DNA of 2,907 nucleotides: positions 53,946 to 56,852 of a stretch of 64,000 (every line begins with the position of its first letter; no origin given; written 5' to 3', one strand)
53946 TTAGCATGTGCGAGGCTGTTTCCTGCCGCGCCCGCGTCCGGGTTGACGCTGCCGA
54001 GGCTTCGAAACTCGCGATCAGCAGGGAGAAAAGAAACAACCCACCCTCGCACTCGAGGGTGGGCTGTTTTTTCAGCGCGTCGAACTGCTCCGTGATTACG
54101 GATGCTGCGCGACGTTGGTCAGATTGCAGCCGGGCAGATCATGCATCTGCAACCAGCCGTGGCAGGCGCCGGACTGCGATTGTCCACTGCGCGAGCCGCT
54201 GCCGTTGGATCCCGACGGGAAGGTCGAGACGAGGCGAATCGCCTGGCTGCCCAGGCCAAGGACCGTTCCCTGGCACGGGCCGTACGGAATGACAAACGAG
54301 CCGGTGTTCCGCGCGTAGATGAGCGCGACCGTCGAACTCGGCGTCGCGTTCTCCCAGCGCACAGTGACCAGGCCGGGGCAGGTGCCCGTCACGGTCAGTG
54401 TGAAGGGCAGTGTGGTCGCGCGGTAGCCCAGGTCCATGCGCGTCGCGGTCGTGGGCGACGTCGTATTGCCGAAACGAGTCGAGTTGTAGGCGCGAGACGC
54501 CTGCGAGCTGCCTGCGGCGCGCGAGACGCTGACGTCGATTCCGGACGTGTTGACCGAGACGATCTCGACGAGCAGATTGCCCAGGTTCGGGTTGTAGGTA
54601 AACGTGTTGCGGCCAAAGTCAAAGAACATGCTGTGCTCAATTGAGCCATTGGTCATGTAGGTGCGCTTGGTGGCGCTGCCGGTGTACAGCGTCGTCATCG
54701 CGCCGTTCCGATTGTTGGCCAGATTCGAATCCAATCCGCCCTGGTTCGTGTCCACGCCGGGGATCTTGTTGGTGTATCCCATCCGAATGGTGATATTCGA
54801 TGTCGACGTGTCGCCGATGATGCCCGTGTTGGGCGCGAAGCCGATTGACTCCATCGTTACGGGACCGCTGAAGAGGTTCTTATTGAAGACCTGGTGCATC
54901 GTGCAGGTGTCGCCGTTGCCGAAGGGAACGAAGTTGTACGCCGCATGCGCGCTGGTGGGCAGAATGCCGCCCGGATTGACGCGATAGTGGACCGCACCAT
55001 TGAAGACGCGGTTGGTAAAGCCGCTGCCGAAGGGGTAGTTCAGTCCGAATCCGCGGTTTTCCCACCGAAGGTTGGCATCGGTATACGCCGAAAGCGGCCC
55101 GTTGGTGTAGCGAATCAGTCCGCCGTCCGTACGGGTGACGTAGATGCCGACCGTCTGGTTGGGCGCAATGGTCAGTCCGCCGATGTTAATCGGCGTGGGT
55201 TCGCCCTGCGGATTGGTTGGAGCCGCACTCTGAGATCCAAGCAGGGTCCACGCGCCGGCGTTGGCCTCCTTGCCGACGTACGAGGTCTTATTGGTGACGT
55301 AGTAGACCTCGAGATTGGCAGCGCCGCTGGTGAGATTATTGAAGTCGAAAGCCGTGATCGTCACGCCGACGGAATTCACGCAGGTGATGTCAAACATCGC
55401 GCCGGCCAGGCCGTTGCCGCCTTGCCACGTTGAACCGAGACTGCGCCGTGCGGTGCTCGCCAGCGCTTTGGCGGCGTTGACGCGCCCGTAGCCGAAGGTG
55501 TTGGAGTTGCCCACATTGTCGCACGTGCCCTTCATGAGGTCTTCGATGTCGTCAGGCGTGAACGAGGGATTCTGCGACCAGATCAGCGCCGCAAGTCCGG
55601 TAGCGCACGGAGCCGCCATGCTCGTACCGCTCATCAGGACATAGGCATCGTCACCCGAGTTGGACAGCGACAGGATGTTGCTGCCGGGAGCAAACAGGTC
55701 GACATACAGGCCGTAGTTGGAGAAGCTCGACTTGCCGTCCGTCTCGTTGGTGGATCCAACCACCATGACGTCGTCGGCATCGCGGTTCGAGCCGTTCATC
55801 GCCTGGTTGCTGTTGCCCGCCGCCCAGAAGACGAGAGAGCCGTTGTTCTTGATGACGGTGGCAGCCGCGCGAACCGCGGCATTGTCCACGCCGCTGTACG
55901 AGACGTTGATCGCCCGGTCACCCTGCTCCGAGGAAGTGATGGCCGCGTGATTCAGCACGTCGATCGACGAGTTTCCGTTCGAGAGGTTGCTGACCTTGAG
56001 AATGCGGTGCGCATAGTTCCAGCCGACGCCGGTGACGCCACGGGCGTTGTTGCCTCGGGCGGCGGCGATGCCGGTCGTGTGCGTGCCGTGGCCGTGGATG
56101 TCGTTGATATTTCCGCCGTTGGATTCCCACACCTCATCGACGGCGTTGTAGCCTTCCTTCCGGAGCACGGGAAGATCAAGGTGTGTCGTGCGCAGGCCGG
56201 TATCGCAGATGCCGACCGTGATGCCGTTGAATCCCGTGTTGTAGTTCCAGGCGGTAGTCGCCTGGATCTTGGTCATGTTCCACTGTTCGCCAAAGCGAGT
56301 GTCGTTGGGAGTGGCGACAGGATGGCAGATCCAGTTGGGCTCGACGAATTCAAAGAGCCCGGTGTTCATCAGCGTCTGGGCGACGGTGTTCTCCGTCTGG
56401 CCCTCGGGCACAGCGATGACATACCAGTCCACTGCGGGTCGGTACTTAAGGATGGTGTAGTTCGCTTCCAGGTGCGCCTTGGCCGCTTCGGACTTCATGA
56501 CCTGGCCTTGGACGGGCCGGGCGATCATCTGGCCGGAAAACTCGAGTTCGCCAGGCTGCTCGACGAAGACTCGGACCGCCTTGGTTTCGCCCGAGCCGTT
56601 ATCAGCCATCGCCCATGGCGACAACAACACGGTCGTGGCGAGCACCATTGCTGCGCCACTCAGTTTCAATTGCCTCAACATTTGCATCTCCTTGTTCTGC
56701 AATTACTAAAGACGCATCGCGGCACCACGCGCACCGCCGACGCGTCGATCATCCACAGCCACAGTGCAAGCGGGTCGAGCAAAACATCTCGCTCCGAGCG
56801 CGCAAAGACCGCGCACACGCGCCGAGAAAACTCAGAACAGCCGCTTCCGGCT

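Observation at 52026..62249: Unassigned ~100-aa cysteine-bearing C-terminal module shared by two S8 peptidases and a Kelch propeller, next to a PEP-CTERM-type protein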

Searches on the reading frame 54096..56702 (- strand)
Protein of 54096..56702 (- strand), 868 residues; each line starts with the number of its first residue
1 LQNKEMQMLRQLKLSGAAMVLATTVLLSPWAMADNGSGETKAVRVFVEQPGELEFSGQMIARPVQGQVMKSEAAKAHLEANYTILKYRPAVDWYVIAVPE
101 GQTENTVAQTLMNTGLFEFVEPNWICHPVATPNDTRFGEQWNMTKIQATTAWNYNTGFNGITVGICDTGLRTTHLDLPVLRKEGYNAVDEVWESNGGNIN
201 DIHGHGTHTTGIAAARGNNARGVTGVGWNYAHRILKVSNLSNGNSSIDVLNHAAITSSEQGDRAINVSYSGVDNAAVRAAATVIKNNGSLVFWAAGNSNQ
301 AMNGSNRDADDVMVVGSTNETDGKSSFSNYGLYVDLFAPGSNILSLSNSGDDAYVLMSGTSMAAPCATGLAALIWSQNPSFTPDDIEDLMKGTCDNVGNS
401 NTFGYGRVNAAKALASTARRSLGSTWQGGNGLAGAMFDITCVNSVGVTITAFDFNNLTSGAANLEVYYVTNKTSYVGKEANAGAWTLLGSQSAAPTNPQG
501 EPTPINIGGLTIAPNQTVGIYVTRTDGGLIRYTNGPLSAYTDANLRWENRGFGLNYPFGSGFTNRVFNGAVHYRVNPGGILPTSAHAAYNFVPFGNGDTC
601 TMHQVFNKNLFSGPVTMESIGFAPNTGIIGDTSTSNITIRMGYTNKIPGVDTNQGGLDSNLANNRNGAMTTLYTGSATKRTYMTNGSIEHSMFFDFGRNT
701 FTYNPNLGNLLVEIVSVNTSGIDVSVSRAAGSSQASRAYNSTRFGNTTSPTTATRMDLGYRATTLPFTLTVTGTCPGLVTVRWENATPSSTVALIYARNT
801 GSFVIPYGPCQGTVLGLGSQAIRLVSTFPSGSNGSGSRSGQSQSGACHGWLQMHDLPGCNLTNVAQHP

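Call 6: search_protein_families(library=pfam, proteins=[window:54096-56702:-], max_evalue=0.1)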
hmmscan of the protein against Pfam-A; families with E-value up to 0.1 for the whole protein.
window:54096-56702:- (868 aa): 2 families
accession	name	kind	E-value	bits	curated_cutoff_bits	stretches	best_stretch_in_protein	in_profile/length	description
PF00082.27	Peptidase_S8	-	1.5e-41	143.1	21.8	1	159-406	2-288/288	Subtilase family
PF22148.1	Fervidolysin_NPro-like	-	0.037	14.8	21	1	71-123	29-81/81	Fervidolysin N-terminal prodomain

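Call 7: search_protein_families(library=ncbifam, proteins=[window:54096-56702:-], max_evalue=0.1)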
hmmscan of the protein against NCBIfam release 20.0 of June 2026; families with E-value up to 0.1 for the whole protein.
window:54096-56702:- (868 aa): 4 families
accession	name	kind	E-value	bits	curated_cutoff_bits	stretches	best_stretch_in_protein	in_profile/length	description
TIGR03921.1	T7SS_mycosin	equivalog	7.7e-40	137.1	278.75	1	147-417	2-288/353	type VII secretion-associated serine protease mycosin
NF033595.1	denti_PrtP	equivalog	7.4e-27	94.2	300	2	310-416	388-504/606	dentilisin complex serine proteinase subunit PrtP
TIGR03895.1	protease_PatA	subfamily_domain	7.8e-07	28.2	421.05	1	250-378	46-180/606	PatA/PatG family cyanobactin maturation protease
NF040553.1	SGO_0316_fam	subfamily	0.0024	15.6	1400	1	333-391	668-728/1486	SGO_0316/SGO_0317 family LPXTG-anchored serine peptidase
